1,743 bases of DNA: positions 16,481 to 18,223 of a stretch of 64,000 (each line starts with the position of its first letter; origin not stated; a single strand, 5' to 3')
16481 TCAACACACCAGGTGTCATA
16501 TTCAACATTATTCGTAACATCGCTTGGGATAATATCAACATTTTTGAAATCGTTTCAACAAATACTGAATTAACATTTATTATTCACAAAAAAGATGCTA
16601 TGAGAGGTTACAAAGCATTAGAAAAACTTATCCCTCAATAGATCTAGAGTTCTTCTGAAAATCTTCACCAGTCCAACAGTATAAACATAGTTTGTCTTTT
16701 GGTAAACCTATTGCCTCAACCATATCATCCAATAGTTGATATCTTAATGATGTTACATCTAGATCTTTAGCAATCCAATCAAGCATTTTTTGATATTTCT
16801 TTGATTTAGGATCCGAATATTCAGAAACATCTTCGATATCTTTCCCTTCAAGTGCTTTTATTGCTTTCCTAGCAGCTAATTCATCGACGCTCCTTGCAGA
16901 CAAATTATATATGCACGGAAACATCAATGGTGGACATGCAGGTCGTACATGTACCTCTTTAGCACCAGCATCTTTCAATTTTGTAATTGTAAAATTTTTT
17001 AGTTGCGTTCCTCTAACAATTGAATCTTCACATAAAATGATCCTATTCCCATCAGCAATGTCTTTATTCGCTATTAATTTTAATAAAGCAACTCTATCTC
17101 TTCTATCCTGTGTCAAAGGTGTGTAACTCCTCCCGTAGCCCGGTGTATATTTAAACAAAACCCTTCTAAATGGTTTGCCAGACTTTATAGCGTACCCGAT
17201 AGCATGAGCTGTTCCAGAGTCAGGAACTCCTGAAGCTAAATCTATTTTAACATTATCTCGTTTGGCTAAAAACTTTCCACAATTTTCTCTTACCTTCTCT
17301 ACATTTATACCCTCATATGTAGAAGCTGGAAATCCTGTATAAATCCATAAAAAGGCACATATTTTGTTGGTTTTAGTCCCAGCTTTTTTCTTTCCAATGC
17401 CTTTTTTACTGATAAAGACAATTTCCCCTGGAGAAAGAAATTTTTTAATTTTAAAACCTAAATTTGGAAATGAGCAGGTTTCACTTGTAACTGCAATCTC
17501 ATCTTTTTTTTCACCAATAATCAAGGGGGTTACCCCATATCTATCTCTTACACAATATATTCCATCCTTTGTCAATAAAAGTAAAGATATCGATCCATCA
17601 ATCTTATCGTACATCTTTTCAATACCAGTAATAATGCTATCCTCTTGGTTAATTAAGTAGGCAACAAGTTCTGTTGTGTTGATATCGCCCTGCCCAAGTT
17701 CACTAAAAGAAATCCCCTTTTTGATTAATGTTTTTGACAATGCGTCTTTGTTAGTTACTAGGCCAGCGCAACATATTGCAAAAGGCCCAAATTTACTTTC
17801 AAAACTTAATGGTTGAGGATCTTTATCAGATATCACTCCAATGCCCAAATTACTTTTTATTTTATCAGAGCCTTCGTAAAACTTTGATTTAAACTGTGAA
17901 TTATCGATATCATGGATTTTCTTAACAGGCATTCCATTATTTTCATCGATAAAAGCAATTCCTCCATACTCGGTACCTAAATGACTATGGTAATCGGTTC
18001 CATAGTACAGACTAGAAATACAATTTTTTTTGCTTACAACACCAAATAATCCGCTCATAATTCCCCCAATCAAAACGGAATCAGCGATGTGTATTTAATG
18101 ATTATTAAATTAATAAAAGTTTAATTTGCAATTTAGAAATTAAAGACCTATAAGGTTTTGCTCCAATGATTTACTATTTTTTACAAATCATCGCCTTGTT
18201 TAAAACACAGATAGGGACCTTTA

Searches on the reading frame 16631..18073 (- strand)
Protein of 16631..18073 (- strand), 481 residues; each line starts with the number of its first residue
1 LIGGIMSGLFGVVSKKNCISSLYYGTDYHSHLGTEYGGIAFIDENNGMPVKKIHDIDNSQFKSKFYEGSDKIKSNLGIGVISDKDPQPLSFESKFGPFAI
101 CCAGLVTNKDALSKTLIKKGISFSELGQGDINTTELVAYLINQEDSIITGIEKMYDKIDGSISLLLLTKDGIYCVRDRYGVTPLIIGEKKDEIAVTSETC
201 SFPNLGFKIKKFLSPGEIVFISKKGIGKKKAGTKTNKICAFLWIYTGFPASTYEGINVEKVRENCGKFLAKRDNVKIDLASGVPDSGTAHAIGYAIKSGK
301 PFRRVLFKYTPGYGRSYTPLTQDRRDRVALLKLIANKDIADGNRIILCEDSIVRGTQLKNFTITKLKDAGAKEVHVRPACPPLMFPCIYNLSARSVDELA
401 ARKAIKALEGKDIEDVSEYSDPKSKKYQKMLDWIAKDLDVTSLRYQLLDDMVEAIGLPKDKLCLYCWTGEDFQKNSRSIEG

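Call 36: search_protein_families(library=ncbifam, proteins=[window:16631-18073:-], max_evalue=0.00001)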
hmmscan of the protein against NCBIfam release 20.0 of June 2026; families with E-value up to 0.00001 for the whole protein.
window:16631-18073:- (481 aa): 4 families
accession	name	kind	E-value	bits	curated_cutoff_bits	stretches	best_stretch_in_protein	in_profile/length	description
TIGR01134.1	purF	equivalog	5.5e-61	207.2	350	1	8-417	2-393/432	amidophosphoribosyltransferase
TIGR01536.1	asn_synth_AEB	equivalog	8.9e-10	38.2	267.1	1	73-215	50-178/517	asparagine synthase (glutamine-hydrolyzing)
NF001484.0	PRK00331.1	subfamily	5.1e-08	31.8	381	1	6-228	1-223/601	isomerizing glutamine--fructose-6-phosphate transaminase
TIGR01135.1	glmS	equivalog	2.6e-06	26.2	418.05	1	97-227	93-221/607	glutamine--fructose-6-phosphate transaminase (isomerizing)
